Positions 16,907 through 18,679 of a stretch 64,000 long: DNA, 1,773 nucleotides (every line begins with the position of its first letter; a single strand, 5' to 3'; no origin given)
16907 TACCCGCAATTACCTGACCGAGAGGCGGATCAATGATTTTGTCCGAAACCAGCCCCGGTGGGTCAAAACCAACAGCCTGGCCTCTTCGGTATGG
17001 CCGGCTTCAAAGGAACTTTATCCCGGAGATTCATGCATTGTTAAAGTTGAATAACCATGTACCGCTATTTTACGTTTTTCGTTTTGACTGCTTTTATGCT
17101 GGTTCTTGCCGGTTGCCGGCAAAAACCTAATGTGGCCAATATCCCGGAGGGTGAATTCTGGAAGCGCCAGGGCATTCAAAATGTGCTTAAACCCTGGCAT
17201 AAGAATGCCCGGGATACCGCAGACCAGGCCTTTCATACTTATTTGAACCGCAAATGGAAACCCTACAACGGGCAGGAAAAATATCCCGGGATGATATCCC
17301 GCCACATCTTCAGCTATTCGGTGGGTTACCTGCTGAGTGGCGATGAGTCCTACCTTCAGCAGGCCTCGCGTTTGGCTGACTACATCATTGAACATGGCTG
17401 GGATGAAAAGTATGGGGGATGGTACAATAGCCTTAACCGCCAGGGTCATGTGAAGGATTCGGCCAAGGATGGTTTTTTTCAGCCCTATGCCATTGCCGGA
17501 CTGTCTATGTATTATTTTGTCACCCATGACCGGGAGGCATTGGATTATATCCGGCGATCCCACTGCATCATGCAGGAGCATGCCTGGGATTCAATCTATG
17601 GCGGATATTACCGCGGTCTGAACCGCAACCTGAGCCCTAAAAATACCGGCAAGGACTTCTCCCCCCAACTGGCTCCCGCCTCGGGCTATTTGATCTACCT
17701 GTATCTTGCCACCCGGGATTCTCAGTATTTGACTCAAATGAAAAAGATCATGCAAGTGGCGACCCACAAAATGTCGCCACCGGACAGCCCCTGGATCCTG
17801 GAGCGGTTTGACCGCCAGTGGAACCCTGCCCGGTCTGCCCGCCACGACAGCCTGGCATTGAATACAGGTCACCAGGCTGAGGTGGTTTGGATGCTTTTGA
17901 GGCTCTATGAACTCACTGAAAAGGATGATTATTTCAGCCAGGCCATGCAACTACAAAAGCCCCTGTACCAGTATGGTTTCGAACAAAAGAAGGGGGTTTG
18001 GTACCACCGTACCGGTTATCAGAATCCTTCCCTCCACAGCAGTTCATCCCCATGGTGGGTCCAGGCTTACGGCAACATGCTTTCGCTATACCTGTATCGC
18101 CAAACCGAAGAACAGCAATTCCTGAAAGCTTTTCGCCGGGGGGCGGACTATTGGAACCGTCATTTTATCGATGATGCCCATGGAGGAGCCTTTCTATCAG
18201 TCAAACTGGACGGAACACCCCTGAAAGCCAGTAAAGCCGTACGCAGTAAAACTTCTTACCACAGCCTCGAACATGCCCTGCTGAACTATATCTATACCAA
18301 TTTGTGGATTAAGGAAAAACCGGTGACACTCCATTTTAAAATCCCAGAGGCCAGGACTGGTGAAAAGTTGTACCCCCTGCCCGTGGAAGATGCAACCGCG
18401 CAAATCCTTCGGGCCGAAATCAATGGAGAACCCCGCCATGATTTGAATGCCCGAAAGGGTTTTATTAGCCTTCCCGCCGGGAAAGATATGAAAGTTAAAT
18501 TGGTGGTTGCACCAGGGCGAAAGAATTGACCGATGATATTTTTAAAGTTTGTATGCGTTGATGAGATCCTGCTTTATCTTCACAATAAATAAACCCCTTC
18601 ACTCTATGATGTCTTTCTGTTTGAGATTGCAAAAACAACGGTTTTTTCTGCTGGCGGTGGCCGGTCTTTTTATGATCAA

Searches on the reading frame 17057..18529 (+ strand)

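Call 20: search_protein_families(library=pfam, proteins=[window:17057-18529:+], max_evalue=0.001)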
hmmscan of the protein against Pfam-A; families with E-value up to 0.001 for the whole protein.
window:17057-18529:+ (490 aa): 2 families
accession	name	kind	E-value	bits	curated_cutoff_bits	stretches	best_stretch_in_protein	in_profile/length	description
PF07221.17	GlcNAc_2-epim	-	1.1e-32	114.1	23.4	1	60-404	3-345/347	N-acylglucosamine 2-epimerase (GlcNAc 2-epimerase)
PF03663.20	Glyco_hydro_76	-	1.2e-05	25.4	25.9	0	273-376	156-259/366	Glycosyl hydrolase family 76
